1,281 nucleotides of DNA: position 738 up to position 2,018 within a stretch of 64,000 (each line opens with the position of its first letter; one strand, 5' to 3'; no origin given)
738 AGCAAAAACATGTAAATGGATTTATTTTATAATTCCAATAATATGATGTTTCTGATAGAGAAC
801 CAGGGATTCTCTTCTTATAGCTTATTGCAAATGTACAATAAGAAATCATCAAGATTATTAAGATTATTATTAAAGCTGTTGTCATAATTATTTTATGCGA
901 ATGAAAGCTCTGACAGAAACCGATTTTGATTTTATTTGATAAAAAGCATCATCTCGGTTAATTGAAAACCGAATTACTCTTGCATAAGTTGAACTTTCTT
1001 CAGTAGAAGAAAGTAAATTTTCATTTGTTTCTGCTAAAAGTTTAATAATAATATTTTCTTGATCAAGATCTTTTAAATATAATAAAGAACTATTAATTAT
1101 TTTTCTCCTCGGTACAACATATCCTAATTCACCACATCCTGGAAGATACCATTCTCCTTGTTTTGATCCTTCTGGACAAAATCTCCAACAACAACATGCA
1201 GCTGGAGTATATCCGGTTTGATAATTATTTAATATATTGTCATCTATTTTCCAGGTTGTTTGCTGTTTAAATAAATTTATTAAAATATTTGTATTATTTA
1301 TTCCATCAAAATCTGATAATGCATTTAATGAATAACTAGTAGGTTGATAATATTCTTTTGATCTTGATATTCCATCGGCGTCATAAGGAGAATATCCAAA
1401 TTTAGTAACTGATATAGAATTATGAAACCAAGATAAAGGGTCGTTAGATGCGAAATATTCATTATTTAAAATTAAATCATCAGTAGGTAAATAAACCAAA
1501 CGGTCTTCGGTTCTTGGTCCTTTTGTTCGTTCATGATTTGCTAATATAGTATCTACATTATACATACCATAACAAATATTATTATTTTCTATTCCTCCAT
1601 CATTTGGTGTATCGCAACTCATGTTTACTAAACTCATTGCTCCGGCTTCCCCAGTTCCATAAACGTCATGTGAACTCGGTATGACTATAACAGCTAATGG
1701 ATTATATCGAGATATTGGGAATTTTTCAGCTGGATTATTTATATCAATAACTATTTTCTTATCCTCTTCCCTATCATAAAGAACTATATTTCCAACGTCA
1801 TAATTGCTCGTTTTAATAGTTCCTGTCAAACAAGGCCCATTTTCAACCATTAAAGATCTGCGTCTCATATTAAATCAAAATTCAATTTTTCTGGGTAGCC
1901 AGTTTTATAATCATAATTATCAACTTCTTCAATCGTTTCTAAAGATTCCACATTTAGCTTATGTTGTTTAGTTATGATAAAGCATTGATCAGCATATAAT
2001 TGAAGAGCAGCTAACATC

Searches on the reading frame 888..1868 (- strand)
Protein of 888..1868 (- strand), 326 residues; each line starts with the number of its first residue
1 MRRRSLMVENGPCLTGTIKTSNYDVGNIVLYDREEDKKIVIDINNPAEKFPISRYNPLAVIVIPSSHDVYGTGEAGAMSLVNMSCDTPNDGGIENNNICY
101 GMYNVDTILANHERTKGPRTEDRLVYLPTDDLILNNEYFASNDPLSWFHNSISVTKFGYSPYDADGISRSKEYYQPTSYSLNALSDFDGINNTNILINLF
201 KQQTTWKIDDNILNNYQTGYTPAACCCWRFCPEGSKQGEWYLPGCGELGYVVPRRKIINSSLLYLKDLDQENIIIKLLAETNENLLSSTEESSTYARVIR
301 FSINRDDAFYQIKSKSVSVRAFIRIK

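Call 11: search_protein_families(library=pfam, proteins=[window:888-1868:-], max_evalue=0.001)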
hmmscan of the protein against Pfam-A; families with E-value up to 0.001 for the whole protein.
window:888-1868:- (326 aa): 0 families

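Call 51: find_encoding_contigs(protein=window:888-1868:-, flank=10000, max_places=2)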
Protein window:888-1868:- (326 aa): 2 contigs read that carry it; 2 places shown.
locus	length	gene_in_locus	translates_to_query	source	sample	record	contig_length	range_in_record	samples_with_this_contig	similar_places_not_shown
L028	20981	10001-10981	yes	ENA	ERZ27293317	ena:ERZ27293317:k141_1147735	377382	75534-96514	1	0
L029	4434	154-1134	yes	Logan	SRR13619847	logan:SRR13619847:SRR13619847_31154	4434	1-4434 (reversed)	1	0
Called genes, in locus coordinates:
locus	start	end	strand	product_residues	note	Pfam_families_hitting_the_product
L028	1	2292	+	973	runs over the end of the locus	PF13306:LRR_5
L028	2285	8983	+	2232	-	-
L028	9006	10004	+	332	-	-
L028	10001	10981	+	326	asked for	-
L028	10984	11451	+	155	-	-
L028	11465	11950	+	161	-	-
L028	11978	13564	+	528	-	-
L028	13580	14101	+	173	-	-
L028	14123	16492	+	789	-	-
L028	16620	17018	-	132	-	-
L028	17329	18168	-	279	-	PF01261:AP_endonuc_2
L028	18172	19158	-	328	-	-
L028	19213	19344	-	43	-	-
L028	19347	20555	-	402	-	PF00493:MCM (faint), PF05496:RuvB_N (faint), PF00004:AAA, PF07724:AAA_2, PF07728:AAA_5 (weak), PF10431:ClpB_D2-small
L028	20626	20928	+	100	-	-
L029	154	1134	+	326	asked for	-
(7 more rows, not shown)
